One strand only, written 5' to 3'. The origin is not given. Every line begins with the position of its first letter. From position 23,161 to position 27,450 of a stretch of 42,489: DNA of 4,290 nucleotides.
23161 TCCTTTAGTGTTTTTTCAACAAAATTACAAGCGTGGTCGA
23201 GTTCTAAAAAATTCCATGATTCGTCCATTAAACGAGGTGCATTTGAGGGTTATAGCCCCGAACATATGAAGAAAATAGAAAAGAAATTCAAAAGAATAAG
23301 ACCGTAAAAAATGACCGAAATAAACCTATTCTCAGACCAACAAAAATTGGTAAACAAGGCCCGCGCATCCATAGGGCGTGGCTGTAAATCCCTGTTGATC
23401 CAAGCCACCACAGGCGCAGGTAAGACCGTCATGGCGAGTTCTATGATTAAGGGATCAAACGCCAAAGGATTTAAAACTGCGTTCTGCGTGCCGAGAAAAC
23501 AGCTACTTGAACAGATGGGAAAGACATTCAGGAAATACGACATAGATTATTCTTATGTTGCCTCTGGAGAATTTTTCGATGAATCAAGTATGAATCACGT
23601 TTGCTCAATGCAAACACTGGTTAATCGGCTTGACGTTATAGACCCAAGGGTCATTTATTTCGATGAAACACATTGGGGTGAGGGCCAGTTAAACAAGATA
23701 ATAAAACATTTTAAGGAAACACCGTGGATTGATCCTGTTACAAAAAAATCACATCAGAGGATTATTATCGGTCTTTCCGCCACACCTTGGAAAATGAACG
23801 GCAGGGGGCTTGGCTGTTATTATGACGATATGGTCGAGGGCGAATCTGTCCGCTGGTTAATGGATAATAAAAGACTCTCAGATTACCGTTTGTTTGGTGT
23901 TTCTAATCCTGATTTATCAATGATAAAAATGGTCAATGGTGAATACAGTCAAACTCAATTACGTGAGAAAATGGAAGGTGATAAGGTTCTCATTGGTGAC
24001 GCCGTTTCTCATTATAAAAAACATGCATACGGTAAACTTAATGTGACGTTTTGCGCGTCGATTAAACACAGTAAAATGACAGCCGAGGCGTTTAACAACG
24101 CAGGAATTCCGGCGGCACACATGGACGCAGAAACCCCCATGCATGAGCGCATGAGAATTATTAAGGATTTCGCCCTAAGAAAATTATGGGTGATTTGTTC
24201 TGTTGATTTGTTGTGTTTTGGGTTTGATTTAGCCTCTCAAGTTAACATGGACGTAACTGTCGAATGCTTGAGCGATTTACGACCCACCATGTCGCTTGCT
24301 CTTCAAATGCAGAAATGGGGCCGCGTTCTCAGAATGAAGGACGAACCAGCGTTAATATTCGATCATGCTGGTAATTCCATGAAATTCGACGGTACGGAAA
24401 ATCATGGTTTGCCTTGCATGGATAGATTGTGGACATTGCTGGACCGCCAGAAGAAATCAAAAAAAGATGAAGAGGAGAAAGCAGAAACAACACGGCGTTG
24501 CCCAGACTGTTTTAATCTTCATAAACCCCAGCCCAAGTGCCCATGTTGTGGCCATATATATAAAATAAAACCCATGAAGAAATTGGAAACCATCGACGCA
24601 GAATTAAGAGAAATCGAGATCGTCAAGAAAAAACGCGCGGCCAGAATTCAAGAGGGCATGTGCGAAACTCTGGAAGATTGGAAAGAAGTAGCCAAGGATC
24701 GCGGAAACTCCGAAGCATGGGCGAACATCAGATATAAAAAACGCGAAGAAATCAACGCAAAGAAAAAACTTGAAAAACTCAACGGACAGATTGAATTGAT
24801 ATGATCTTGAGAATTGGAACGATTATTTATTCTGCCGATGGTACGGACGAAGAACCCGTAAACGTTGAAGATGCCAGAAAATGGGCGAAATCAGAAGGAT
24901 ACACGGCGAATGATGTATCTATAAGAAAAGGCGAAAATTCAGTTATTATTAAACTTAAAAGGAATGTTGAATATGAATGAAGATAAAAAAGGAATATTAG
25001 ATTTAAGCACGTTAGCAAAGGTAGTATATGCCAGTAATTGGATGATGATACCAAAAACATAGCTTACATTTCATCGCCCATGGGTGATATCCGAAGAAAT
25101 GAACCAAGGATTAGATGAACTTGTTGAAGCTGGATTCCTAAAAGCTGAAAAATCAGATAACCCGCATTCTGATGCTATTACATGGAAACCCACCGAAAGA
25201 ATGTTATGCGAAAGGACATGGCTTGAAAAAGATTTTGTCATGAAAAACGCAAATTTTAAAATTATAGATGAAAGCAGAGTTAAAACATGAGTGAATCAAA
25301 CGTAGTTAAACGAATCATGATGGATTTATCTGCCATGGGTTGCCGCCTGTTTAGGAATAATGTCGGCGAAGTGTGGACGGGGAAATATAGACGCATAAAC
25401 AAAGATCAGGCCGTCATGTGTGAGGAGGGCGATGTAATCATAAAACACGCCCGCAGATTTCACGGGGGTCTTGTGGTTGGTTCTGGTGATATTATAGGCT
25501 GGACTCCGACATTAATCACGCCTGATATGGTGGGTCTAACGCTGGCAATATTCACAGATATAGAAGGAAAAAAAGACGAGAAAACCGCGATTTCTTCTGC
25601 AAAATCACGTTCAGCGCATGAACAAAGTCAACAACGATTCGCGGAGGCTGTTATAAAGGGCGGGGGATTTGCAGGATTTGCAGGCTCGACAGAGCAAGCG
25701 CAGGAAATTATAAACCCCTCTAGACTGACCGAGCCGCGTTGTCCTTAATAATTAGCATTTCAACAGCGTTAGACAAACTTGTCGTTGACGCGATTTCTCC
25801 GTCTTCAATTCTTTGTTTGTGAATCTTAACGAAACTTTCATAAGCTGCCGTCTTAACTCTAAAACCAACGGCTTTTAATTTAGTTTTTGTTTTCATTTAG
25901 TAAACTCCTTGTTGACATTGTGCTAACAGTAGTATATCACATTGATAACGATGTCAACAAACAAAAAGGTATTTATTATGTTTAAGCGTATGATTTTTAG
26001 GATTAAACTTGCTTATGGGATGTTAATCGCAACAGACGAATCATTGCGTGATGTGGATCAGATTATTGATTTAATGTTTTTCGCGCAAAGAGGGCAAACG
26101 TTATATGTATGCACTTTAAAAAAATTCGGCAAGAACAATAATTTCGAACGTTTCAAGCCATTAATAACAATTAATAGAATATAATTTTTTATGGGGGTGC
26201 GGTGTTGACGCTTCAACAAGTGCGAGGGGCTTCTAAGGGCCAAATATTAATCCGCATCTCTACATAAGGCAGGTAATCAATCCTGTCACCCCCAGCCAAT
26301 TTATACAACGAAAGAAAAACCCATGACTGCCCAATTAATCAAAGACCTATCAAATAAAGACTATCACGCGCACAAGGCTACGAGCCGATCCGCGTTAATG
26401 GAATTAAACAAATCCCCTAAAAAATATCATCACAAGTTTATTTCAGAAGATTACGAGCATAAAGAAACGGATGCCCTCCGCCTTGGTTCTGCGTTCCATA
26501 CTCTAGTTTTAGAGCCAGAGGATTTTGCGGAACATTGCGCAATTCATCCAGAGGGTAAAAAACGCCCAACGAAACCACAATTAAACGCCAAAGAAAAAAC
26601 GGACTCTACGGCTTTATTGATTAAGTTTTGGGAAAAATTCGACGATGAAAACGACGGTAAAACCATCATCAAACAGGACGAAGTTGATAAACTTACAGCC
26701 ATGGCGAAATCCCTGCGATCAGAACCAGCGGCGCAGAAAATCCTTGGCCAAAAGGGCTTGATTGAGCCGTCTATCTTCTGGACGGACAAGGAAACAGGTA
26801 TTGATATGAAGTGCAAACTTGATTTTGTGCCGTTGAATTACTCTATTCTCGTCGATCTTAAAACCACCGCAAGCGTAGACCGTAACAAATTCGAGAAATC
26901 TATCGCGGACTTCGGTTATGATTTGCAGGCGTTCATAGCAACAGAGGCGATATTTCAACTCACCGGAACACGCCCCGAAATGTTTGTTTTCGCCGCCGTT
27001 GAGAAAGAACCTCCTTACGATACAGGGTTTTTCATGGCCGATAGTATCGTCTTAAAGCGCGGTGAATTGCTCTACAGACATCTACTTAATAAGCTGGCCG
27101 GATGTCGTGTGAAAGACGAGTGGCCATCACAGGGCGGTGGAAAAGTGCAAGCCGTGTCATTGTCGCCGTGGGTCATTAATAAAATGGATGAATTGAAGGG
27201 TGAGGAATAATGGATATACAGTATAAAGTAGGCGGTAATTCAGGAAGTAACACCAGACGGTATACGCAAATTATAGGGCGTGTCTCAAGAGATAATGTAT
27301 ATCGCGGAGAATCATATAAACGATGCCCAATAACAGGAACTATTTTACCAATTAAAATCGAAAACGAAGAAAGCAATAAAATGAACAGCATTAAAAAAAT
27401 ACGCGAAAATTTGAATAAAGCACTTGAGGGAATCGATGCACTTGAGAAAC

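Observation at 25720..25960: Untracked 58-aa RHH-like gene in a four-box, face-to-face promoter switch: the only leftward gene in the early arm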

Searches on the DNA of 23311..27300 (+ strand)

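Call 6: search_dna_similar(query=window:23311-27300:+, collection=phages, mode=distant, max_rows=30)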
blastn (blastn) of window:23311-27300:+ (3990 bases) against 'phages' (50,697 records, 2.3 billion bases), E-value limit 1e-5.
Records with a match: 1; places in all: 1; records where one place covers at least 80% of the query: 0.
Best place of each record, by identity: 60-80% 1.
By first word of the organism name: Microcystis 1.
By host as written in the record: Microcystis wesenbergii 1.
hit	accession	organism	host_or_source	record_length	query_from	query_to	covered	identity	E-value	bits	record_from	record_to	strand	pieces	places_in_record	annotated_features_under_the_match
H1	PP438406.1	Microcystis phage Mwe-JY13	Microcystis wesenbergii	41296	895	1064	4%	69.4%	7e-10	73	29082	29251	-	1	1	type I site specific restriction modification protein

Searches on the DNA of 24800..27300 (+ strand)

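Call 3: search_dna_similar(query=window:24800-27300:+, collection=phages, mode=near, max_rows=30)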
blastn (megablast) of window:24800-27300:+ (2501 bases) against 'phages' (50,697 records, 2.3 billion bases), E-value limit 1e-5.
No match.

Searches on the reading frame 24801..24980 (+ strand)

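Call 5: search_protein_families(library=pfam, proteins=[window:24801-24980:+], max_evalue=1)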
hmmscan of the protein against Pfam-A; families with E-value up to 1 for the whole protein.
window:24801-24980:+ (59 aa): 1 family
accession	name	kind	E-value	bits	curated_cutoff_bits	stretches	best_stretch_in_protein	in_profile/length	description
PF01206.22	TusA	-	0.13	12.6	28.6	1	20-51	38-69/70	Sulfurtransferase TusA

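Call 10: search_protein_families(library=phrogs, proteins=[window:24801-24980:+], max_evalue=0.1)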
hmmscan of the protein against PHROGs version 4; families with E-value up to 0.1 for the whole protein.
window:24801-24980:+ (59 aa): 0 families

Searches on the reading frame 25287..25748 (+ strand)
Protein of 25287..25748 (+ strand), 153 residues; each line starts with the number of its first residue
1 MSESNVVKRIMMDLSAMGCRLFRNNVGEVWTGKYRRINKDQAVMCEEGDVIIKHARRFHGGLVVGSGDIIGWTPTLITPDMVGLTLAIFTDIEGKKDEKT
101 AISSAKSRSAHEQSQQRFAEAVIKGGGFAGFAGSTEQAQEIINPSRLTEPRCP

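Call 5: search_protein_families(library=pfam, proteins=[window:25287-25748:+], max_evalue=1)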
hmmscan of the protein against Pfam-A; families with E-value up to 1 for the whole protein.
window:25287-25748:+ (153 aa): 0 families

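Call 10: search_protein_families(library=phrogs, proteins=[window:25287-25748:+], max_evalue=0.1)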
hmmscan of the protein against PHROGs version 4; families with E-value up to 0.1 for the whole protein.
window:25287-25748:+ (153 aa): 2 families
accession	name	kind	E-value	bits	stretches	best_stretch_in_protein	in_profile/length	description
phrog_93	-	DNA, RNA and nucleotide metabolism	4.1e-12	46.5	1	1-148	352-444/613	endonuclease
phrog_5702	-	DNA, RNA and nucleotide metabolism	0.046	14.7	0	112-144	33-65/70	Holliday junction resolvase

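Call 18: find_related_loci(query=window:25287-25748:+, collection=viral_contigs, flank=5000)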
Query window:25287-25748:+ (153 aa) in viral_contigs; peptide patterns used: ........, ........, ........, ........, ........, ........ (x = any residue, [..] = any of these).
20 stretches matched a pattern, but none encodes a relative of the query by tblastn (E <= 1e-3).

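Call 19: search_dna_similar(query=window:25287-25748:+, collection=phages, mode=protein, max_rows=25, max_evalue=0.001)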
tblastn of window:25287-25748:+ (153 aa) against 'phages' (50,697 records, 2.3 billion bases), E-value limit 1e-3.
Records with a match: 249; places in all: 249; records where one place covers at least 80% of the query: 121.
Best place of each record, by identity: <60% 249.
By first word of the organism name: Vibrio 96; Klebsiella 66; Escherichia 13; Xanthomonas 10; Pseudomonas 7; Rhizobium 6; Bordetella 5; Proteus 5; Edwardsiella 5; Enterobacter 3; and 22 more.
By host as written in the record: Vibrio lentus 44; - 41; Klebsiella pneumoniae 39; Xanthomonas campestris pv. campestris GBBC 1419 8; Vibrio crassostreae 7; Vibrio splendidus 6; Escherichia coli 6; Vibrio parahaemolyticus O22C 5; and 67 more.
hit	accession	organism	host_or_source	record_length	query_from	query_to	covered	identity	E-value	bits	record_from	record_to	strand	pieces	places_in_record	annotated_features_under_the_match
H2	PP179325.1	Pseudomonas phage Touem01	Pseudomonas syringae 7C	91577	2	143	93%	36.9%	6e-13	71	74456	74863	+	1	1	putative VRR-NUC domain-containing protein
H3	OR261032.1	Aeromonas phage ST4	Aeromonas hydrophila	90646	2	142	92%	37.2%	3e-14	74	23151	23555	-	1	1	VRR-Nuc domain protein | hypothetical protein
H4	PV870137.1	Bordetella phage vB_BbrM_PBb002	Bordetella bronchiseptica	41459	1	146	95%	34.6%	2e-16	80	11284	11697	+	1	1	hypothetical protein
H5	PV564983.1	Bordetella phage PBb001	Bordetella bronchiseptica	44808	1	146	95%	34.6%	2e-16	80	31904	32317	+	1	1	hypothetical protein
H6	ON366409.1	Vibrio phage Artemius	Vibrio alginolyticus LFA1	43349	2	142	92%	35.7%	2e-10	63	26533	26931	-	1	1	hypothetical protein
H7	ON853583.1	Serratia phage MQ-4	Serratia liquefaciens EOA81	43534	1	142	93%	34.3%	2e-13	72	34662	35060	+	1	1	hypothetical protein (x2)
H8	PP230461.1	Bordetella phage PY223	Bordetella bronchiseptica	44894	1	143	93%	34.0%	5e-13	71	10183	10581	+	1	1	hypothetical protein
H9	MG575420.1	Proteus phage vB_PmiP_RS10pmA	Proteus mirabilis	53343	2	143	93%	33.8%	5e-9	59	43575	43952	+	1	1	hypothetical protein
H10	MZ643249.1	Proteus phage vB_PmiS_PM-CJR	Proteus sp.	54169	2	143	93%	33.8%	5e-9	59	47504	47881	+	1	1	putative nuclease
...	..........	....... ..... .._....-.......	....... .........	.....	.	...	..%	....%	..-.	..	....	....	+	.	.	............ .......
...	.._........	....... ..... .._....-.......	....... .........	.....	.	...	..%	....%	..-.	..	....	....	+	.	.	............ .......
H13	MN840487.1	Proteus phage 2207-N35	Proteus mirabilis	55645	2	143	93%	33.8%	7e-9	59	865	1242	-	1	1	putative nuclease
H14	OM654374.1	Aeromonas phage vB_AveS_KLEA5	Aeromonas veronii strain KR2-5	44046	3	142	92%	34.3%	1e-11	67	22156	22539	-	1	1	VRR-NUC domain-containing protein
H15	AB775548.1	Pseudomonas phage PPpW-3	-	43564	21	143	80%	38.7%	6e-13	71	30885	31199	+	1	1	hypothetical protein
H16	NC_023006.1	Pseudomonas phage PPpW-3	-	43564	21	143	80%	38.7%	6e-13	71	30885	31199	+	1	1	Holliday junction resolvase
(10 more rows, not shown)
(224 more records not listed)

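Call 73: get_annotated_region(hit=H5, flank=3000)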
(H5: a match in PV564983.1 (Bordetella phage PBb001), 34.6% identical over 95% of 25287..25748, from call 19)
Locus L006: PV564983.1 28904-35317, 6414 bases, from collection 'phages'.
description: Bordetella phage PBb001, complete genome.
organism: Bordetella phage PBb001 (NCBI taxid 3418254)
taxonomy: Viruses
host: Bordetella bronchiseptica; source: sewage; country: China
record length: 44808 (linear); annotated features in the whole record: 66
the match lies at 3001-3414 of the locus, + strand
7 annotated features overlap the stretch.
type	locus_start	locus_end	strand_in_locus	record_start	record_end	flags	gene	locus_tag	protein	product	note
CDS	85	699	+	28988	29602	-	-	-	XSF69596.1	hypothetical protein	-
CDS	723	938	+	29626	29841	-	-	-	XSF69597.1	hypothetical protein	-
CDS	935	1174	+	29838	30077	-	-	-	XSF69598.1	hypothetical protein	-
CDS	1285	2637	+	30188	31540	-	-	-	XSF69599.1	helicase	C-terminal domain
CDS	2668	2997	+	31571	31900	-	-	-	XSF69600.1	hypothetical protein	-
CDS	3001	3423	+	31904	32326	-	-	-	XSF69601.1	hypothetical protein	-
CDS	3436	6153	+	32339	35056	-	-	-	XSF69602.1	CHC2 zinc finger protein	-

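Call 74: get_annotated_region(hit=H7, flank=3000)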
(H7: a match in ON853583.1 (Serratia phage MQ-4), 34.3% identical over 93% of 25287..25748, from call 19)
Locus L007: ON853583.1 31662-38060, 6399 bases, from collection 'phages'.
description: Serratia phage MQ-4, complete genome.
organism: Serratia phage MQ-4 (NCBI taxid 2961710)
taxonomy: Viruses; Duplodnaviria; Heunggongvirae; Uroviricota; Caudoviricetes
host: Serratia liquefaciens EOA81; source: hospital sample; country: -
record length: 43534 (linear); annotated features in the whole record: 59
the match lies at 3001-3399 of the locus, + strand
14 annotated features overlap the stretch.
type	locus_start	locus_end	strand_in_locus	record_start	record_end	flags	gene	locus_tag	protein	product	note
CDS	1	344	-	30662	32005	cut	-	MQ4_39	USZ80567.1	exodeoxyribonuclease VIII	-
CDS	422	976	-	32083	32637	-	-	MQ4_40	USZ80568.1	putative DNA binding helix-turn helix protein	-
CDS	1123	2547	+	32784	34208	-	-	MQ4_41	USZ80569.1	putative DNA helicase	-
CDS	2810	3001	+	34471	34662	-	-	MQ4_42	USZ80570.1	hypothetical protein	-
CDS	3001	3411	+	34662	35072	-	-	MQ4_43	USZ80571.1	hypothetical protein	-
CDS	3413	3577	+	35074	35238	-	-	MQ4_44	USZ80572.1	hypothetical protein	-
CDS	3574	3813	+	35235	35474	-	-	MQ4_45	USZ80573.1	hypothetical protein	-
CDS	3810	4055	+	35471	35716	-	-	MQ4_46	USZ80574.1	hypothetical protein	-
CDS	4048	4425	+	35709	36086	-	-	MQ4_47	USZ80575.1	hypothetical protein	-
CDS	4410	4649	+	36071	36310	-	-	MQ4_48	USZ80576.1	hypothetical protein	-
CDS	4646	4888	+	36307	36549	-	-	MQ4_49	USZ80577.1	hypothetical protein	-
CDS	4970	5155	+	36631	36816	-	-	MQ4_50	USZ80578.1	hypothetical protein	-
CDS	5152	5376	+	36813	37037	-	-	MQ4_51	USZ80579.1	hypothetical protein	-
CDS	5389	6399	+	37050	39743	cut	-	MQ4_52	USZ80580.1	hypothetical protein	-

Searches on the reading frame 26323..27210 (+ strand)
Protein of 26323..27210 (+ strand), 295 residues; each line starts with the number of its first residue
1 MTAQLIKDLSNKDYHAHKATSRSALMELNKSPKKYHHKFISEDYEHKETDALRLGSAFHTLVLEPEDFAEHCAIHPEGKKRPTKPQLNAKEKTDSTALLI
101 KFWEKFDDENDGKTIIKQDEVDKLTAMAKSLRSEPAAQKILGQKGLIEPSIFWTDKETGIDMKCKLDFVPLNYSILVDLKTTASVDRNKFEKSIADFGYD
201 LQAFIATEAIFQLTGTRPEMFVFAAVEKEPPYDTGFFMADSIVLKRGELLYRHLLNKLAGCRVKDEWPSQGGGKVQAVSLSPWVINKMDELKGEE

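Call 5: search_protein_families(library=pfam, proteins=[window:26323-27210:+], max_evalue=1)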
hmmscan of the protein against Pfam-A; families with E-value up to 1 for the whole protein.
window:26323-27210:+ (295 aa): 3 families
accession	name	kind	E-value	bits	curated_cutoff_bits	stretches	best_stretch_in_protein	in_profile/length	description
PF12684.13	DUF3799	-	4.7e-34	118.6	26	1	21-273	1-225/233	PDDEXK-like domain of unknown function (DUF3799)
PF23208.1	zf_C2H2_ZNF598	-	0.031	14.8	27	0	62-77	14-29/34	ZNF598 C2H2 zinc finger domain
PF12705.13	PDDEXK_1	-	0.04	14.3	22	1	21-209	3-168/247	PD-(D/E)XK nuclease superfamily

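Call 10: search_protein_families(library=phrogs, proteins=[window:26323-27210:+], max_evalue=0.1)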
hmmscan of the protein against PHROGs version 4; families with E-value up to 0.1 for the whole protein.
window:26323-27210:+ (295 aa): 4 families
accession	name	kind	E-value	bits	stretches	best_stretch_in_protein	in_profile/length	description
phrog_412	-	DNA, RNA and nucleotide metabolism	3.5e-76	258.2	1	5-289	140-411/440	exonuclease VIII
phrog_607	-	DNA, RNA and nucleotide metabolism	9.7e-30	104.5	1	6-269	580-858/883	exonuclease VII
phrog_28222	-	DNA, RNA and nucleotide metabolism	1.1e-14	54.6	1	5-267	640-921/941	exonuclease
phrog_1227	-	DNA, RNA and nucleotide metabolism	4.8e-10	40.1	1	122-240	94-214/268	exonuclease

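Call 17: find_related_loci(query=window:26323-27210:+, collection=viral_contigs, flank=5000)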
Query window:26323-27210:+ (295 aa) in viral_contigs; peptide patterns used: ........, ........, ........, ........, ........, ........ (x = any residue, [..] = any of these).
5 stretches matched a pattern, but none encodes a relative of the query by tblastn (E <= 1e-3).
